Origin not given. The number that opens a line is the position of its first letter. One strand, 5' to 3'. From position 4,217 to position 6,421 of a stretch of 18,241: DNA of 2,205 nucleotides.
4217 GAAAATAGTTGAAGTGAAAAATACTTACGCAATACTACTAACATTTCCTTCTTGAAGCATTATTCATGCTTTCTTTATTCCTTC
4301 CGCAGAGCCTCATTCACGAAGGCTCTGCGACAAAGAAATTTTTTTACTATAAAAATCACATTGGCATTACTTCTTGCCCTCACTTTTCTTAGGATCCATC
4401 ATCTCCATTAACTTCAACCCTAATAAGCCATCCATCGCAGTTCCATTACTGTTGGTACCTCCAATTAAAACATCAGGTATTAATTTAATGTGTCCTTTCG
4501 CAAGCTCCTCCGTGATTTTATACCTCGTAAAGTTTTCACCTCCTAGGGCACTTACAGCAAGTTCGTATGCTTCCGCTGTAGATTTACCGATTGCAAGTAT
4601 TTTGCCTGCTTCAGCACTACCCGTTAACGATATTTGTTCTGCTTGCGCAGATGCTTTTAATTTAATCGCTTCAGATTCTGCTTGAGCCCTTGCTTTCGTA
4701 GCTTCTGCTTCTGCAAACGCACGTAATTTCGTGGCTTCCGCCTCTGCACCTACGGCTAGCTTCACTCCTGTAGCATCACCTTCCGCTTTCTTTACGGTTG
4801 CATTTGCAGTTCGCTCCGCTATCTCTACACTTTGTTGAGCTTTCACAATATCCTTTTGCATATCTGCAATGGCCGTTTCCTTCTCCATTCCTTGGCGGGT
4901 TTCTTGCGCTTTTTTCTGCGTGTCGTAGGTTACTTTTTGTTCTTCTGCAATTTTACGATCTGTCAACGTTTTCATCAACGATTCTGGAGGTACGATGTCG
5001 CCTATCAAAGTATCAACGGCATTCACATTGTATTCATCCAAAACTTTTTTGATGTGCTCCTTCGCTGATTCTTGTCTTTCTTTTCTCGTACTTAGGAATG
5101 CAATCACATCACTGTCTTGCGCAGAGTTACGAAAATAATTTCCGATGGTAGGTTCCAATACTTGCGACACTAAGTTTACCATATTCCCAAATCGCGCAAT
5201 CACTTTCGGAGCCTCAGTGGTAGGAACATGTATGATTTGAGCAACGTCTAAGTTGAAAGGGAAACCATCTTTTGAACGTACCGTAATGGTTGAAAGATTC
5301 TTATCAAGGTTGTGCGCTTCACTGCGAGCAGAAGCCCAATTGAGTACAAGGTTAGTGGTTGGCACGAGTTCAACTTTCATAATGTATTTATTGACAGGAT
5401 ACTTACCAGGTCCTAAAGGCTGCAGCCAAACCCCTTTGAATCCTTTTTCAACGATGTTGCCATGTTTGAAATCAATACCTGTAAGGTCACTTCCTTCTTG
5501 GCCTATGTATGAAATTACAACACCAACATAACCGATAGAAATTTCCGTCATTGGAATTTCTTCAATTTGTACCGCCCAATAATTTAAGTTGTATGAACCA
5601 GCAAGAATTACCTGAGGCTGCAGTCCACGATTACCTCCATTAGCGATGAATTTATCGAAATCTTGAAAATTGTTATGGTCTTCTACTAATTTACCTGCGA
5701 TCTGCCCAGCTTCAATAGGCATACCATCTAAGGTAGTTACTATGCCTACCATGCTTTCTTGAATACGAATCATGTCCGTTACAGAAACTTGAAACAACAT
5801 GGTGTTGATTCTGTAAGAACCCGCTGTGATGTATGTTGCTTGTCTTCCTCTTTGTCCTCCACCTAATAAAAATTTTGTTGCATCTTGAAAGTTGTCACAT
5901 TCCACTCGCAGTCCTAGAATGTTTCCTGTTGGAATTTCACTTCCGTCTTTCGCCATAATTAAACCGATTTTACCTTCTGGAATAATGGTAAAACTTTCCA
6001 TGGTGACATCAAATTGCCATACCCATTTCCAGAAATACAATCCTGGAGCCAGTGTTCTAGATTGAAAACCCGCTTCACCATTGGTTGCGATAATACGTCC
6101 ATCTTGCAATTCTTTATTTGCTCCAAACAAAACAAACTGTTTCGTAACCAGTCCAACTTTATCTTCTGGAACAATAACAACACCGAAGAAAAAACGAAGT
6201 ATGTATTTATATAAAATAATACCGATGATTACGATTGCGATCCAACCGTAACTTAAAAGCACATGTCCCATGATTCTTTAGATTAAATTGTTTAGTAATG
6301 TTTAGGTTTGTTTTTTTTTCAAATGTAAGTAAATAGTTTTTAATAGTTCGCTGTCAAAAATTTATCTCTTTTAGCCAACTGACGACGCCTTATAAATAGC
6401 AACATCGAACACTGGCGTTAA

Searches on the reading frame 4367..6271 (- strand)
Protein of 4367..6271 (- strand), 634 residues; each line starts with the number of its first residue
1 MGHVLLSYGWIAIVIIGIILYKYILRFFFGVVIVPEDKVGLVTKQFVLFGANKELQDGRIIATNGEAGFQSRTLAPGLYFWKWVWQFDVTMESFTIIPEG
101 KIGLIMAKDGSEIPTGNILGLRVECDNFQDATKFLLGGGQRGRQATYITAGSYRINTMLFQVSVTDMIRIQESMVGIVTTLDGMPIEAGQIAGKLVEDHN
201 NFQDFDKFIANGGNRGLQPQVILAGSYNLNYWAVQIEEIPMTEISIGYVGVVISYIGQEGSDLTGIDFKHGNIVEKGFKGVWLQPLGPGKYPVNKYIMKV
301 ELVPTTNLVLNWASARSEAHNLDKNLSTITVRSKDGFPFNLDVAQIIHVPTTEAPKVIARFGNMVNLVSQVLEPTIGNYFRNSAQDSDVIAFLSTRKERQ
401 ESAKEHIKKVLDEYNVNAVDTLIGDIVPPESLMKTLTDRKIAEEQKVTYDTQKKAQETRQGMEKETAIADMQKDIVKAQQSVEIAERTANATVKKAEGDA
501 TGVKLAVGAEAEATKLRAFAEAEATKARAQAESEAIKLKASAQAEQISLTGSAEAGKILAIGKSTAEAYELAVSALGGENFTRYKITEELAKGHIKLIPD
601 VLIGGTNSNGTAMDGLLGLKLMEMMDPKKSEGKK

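Call 42: search_protein_families(library=pfam, proteins=[window:4367-6271:-], max_evalue=0.001)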
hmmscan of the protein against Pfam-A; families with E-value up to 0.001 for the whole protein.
window:4367-6271:- (634 aa): 1 family
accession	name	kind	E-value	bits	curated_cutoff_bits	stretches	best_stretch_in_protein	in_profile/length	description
PF01145.31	Band_7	-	3e-24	86.5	23.6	1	244-457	3-170/176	SPFH domain / Band 7 family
